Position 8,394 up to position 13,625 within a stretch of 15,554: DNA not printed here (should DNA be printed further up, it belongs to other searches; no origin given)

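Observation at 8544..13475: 1643-aa protein: unassigned beta-rich N-terminal domain, long helical middle, one MoxR-type AAA+ core, Pro-rich C-terminal tail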

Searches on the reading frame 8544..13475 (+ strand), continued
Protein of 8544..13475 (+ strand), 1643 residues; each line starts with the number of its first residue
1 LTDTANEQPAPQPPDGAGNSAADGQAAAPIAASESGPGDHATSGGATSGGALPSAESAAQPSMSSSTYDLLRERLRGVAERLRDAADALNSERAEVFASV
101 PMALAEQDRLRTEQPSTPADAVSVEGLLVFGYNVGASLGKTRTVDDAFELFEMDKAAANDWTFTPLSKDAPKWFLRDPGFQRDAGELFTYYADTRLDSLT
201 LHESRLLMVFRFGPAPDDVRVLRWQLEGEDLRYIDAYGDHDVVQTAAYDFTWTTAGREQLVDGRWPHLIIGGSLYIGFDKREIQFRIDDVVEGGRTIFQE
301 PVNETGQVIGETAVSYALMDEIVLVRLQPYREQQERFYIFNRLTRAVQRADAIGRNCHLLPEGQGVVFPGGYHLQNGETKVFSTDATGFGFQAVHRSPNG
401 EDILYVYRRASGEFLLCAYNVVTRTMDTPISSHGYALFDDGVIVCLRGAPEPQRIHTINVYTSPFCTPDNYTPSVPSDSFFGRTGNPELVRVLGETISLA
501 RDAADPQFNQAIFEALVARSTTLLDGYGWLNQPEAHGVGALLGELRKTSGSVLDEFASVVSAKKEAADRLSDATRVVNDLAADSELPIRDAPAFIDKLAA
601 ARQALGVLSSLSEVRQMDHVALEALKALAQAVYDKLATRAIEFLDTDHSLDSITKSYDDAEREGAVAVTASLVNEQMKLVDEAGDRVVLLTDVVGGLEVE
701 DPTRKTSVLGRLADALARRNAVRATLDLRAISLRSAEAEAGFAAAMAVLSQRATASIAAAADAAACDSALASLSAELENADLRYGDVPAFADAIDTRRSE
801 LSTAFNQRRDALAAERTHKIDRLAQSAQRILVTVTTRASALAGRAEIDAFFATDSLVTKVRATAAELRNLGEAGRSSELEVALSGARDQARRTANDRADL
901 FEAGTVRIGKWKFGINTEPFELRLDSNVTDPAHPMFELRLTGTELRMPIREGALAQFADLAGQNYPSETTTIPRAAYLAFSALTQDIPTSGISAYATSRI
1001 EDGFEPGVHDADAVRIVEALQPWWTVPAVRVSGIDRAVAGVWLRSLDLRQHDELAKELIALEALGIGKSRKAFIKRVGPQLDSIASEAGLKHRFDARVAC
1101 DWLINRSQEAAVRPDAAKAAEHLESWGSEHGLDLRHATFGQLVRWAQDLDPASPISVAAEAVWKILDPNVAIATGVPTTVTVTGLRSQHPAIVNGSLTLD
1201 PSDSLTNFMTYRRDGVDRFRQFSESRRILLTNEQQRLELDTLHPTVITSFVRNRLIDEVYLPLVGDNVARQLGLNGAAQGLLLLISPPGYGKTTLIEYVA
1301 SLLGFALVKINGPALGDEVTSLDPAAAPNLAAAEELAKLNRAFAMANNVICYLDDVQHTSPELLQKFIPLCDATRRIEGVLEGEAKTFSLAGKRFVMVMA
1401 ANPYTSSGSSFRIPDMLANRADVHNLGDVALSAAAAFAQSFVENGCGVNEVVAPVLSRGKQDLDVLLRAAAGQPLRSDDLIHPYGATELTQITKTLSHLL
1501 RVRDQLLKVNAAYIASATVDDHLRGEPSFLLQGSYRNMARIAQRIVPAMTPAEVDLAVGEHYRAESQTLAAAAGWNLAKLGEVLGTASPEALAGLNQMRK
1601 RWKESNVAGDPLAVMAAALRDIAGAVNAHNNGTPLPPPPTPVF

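Call 11: find_encoding_contigs(protein=window:8544-13475:+, flank=10000, max_places=6)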
Protein window:8544-13475:+ (1643 aa): 4 contigs read that carry it; 3 places shown.
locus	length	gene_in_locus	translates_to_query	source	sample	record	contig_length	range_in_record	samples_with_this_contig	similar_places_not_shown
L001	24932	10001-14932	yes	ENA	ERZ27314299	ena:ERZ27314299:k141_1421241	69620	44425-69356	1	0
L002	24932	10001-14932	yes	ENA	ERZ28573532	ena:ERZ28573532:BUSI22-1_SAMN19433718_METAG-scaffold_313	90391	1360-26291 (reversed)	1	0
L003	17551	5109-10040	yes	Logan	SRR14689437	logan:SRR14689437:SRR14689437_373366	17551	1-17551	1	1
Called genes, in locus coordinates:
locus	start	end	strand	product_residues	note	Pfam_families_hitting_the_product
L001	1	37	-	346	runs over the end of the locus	-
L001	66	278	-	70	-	PF01197:Ribosomal_L31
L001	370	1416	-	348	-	PF13635:DUF4143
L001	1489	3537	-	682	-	PF07498:Rho_N, PF07497:Rho_RNA_bind, PF00006:ATP-synt_ab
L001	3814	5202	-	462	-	PF14821:Thr_synth_N, PF00291:PALP, PF24857:THR4_C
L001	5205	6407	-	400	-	PF03447:NAD_binding_3, PF00742:Homoserine_dh, PF22629:ACT_AHAS_ss (faint), PF01842:ACT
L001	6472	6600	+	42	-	-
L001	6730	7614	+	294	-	-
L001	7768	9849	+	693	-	PF01145:Band_7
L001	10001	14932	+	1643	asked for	PF12458:DUF3686, PF25472:DUF7902, PF00004:AAA (weak), PF07728:AAA_5 (weak)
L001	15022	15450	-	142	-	PF02452:PemK_toxin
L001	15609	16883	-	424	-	PF00278:Orn_DAP_Arg_deC, PF02784:Orn_Arg_deC_N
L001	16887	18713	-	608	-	PF03485:Arg_tRNA_synt_N, PF00750:tRNA-synt_1d, PF05746:DALR_1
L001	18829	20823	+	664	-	PF00534:Glycos_transf_1, PF13692:Glyco_trans_1_4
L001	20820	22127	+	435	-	PF00201:UDPGT, PF06722:EryCIII-like_C, PF04101:Glyco_tran_28_C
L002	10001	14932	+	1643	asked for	PF12458:DUF3686, PF25472:DUF7902, PF00004:AAA (weak), PF07728:AAA_5 (weak)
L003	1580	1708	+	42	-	-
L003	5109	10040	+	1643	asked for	PF12458:DUF3686, PF25472:DUF7902, PF00004:AAA (weak), PF07728:AAA_5 (weak)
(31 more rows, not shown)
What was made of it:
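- The identical protein is present on four independent metagenome contigs (call 11).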

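Call 16: find_related_loci(query=A1, collection=genome_contigs, flank=10000)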
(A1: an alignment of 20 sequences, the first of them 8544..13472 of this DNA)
Query A1 (1643 aa) in genome_contigs; peptide patterns used: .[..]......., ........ (x = any residue, [..] = any of these).
600 stretches matched a pattern (row limit reached: there are more); 594 encode a relative of the query (tblastn E <= 1e-3); the best 80 are kept; 80 distinct loci.
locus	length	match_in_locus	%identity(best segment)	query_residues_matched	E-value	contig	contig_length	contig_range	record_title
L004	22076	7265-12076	53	65-1643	0e+0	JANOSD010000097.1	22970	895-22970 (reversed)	MAG: Actinomycetes bacterium isolate VAR_4_concoct_328 VAR_4_k141_2599284, whole genome shotgun sequence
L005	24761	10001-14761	49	51-1623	0e+0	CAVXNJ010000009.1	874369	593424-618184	MAG: uncultured Acidimicrobiales bacterium isolate MFD02832.bin.1.185 genome assembly, contig: contig_5799, whole genome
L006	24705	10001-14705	57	60-1626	0e+0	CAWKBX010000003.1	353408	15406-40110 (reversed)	MAG: uncultured Actinomycetes bacterium isolate MFD04651.bin.1.168 genome assembly, contig: contig_16823, whole genome s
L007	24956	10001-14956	36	55-1635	0e+0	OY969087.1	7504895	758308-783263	MAG: uncultured delta proteobacterium isolate MFD01721.bin.c.1 genome assembly, chromosome: 1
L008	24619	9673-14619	37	61-1639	0e+0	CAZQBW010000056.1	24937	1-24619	MAG TPA_asm: uncultured Clostridia bacterium isolate binchicken_co197_382 genome assembly, contig: NODE_2769_length_2493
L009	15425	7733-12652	37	62-1637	0e+0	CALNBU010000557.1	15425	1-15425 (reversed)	MAG TPA_asm: uncultured Archangium sp. isolate SRR1561996_bin.33_CONCOCT_v1.1_MAG genome assembly, contig: ERZ724032.353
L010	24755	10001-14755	40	67-1626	0e+0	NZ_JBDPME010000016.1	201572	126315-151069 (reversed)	Nonomuraea sp. B12E4 B12E4_contig_16, whole genome shotgun sequence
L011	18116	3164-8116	36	51-1628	0e+0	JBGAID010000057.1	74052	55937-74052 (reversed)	MAG: Polyangiaceae bacterium isolate MAG_MBR_H125.7 MBRH125-7_opera_contig_1381, whole genome shotgun sequence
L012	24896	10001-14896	39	50-1641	0e+0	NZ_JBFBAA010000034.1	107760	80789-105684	Actinoplanes sp. NPDC051470 NPDC051470_295_C1.ctg-0034, whole genome shotgun sequence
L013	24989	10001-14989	37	12-1604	0e+0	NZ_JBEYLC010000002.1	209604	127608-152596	Nocardiopsis sp. NPDC006832 NPDC006832_295_A7.ctg-0002, whole genome shotgun sequence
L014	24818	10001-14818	39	57-1628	0e+0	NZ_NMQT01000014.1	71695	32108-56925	Amycolatopsis thailandensis strain JCM 16380 contig14, whole genome shotgun sequence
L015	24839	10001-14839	37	54-1609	0e+0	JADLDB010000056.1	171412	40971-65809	MAG: Myxococcales bacterium isolate SJ252 c_000000293628, whole genome shotgun sequence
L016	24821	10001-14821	37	41-1604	0e+0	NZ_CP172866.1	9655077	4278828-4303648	Corallococcus coralloides strain KYC2213 chromosome, complete genome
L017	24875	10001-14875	35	45-1604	0e+0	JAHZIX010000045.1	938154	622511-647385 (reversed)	MAG: Deltaproteobacteria bacterium isolate P_S1_bin.14 k141_1565743, whole genome shotgun sequence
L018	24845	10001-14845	38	50-1637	0e+0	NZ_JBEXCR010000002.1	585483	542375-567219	Nonomuraea sp. NPDC005650 NPDC005650_291_G6.ctg-0002, whole genome shotgun sequence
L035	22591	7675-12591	34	56-1628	0e+0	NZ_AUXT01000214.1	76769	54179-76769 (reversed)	Pseudoalteromonas luteoviolacea NCIMB 1942 contig_88, whole genome shotgun sequence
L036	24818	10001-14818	35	68-1622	0e+0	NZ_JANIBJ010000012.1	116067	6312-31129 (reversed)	Methylomonas subterranea strain SURF-2 SURF2.00012, whole genome shotgun sequence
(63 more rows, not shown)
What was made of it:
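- Checked: At least 594 genomes encode collinear full-length relatives (call 16).
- At least 594 species genomes carry one (call 16). The distribution across phyla is patchy, which suggests horizontal transfer (call 16).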

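Call 29: search_protein_families(library=pfam, proteins=[L035:3594-4316:+, L036:6198-6941:+, L035:3190-3609:+, L036:5765-6214:+], max_evalue=10)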
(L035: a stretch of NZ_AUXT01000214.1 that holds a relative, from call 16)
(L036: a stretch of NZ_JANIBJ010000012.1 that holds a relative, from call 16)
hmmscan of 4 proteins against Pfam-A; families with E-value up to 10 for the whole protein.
L035:3594-4316:+ (241 aa): 10 families
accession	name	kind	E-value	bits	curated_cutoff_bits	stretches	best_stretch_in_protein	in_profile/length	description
PF04012.17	PspA_IM30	-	5.5e-40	137.8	33.9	1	13-241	1-220/220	PspA/IM30 family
PF01496.24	V_ATPase_I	-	0.11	10.8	30.7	1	45-196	10-148/815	V-type ATPase 116kDa subunit family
PF14909.12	SPATA6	-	0.17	12.3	27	1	109-155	76-122/139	Spermatogenesis-assoc protein 6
PF25071.1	DUF7795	-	0.19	12.1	27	1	114-206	4-107/123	Domain of unknown function (DUF7795)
PF04048.20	Sec8_N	-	0.2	12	26.8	1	39-79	88-128/142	Exocyst complex component Sec8 N-terminal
PF17649.6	VPS38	-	0.27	10.6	25.2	1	106-192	200-289/424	Vacuolar protein sorting 38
PF12993.12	DUF3877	-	1.1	9.6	27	1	57-155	32-131/173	Domain of unknown function, E. rectale Gene description (DUF3877)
PF14968.11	CCDC84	-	1.4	9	25.3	1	67-190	107-228/330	Coiled coil protein 84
PF14707.11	Sulfatase_C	-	6.7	7.7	30.9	1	115-156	71-110/127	C-terminal region of aryl-sulfatase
PF03233.18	Cauli_AT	-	9.7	6.5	24.8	1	16-83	86-153/163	Aphid transmission protein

L036:6198-6941:+ (248 aa): 10 families
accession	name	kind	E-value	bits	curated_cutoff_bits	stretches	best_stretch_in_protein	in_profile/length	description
PF04012.17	PspA_IM30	-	4.2e-36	125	33.9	1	17-243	1-218/220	PspA/IM30 family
PF05791.16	Bacillus_HBL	-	0.0044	17.3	29.1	1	74-147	103-175/177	Bacillus haemolytic enterotoxin (HBL)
PF20882.2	Sos7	-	0.008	16.8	27.3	1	35-77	28-70/75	Kinetochore protein Sos7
PF23991.1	DUF7310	-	0.04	14.8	40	1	45-100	27-82/83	Coiled-coil region of unknown function (DUF7310)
PF12725.13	DUF3810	-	0.29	10.9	28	1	165-248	220-300/311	Protein of unknown function (DUF3810)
PF07889.17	DUF1664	-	0.91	10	34.6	2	106-151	63-108/124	Protein of unknown function (DUF1664)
PF18595.6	Nuf2_DHR10-like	-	1.1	9.8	28.4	1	18-86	27-95/117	Nuf2, DHR10-like domain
PF07200.18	Mod_r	-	2.4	8.6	30.1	1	125-224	8-104/146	Modifier of rudimentary (Mod(r)) protein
PF15917.11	Piezo_TM25-28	-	6.6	6.1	27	1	168-217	201-250/328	Piezo TM25-28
PF10186.14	ATG14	-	9.6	5.6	33.2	0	52-227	16-156/347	Vacuolar sorting 38 and autophagy-related subunit 14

L035:3190-3609:+ (140 aa): 2 families
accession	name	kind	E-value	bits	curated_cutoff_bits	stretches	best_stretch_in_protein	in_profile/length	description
PF09938.14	DUF2170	-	5.4e-36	123.8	27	1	6-138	3-137/137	Uncharacterized protein conserved in bacteria (DUF2170)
PF04447.17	dATP-dGTP_PPHyd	-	0.011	16.4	23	1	100-134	9-43/97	dATP/dGTP pyrophosphohydrolase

L036:5765-6214:+ (150 aa): 2 families
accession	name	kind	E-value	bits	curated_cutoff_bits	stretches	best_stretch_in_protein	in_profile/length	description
PF09938.14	DUF2170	-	5.8e-33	114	27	1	17-149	3-137/137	Uncharacterized protein conserved in bacteria (DUF2170)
PF10722.14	YbjN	-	0.0072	17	22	1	57-107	35-83/126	Putative bacterial sensory transduction regulator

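Call 79: search_dna_similar(query=window:8544-13472:+, collection=plasmids, mode=protein, max_rows=15)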
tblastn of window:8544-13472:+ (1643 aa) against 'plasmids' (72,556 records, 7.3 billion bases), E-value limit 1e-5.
Records with a match: 13; places in all: 13; records where one place covers at least 80% of the query: 13.
Best place of each record, by identity: <60% 13.
By first word of the organism name: Streptomyces 3; Deinococcus 2; Proteus 2; Nonomuraea 1; Hymenobacter 1; Vibrio 1; Halomonas 1; Photobacterium 1; Pseudomonas 1.
By predicted mobility (MOB-suite, as given by PLSDB): non-mobilizable 10; mobilizable 3.
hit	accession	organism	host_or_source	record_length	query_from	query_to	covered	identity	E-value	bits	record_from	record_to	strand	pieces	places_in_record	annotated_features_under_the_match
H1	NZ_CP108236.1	Streptomyces sp. NBC_00080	-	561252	63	1608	94%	38.4%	0e+0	820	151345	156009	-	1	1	DNA repair ATPase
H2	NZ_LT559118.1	Nonomuraea gerenzanensis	-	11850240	57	1589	83%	41.2%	1e-146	859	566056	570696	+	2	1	none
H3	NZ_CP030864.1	Streptomyces globosus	cell culture,environment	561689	65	1604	84%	40.1%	1e-109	713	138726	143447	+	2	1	DNA repair ATPase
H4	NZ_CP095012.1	Streptomyces sp. 2P-4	cell culture,mudflats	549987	65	1604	84%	40.1%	5e-109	715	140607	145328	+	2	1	DNA repair ATPase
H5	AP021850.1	Deinococcus grandis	-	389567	53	1627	85%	38.4%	5e-131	815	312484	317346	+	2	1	hypothetical protein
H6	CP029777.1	Deinococcus actinosclerus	mixed culture,wastewater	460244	53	1627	85%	38.3%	1e-126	784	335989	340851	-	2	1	DNA repair protein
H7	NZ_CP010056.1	Hymenobacter sp. DG25B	single cell,soil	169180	62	1627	95%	33.2%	0e+0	759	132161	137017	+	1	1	DNA repair ATPase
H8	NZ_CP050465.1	Vibrio campbellii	single cell,seawater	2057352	68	1610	94%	32.6%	0e+0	767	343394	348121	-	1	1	none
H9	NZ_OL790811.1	Proteus mirabilis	-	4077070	68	1609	85%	35.7%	3e-136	831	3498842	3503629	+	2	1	none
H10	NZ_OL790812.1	Proteus mirabilis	-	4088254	68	1609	85%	35.7%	3e-136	831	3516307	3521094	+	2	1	none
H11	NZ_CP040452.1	Halomonas sp. PA16-9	-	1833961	65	1623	95%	32.1%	0e+0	717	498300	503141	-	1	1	none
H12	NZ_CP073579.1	Photobacterium sp. GJ3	-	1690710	55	1610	95%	32.1%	0e+0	745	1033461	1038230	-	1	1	record has no annotation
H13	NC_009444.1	Pseudomonas fluorescens SBW25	-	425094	68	1628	85%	35.3%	5e-133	809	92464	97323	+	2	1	DNA repair ATPase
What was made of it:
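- Elsewhere the module lies in unrelated contexts and on megaplasmids (call 79).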

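Call 80: search_dna_similar(query=window:8544-13472:+, collection=phages, mode=protein, max_rows=10)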
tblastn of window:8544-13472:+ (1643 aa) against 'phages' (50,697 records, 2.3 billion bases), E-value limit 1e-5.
No match.
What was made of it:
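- There are no homologues in 50,697 phage records (call 80).
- Tried and rejected: The phage collection had no homologue (call 80).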
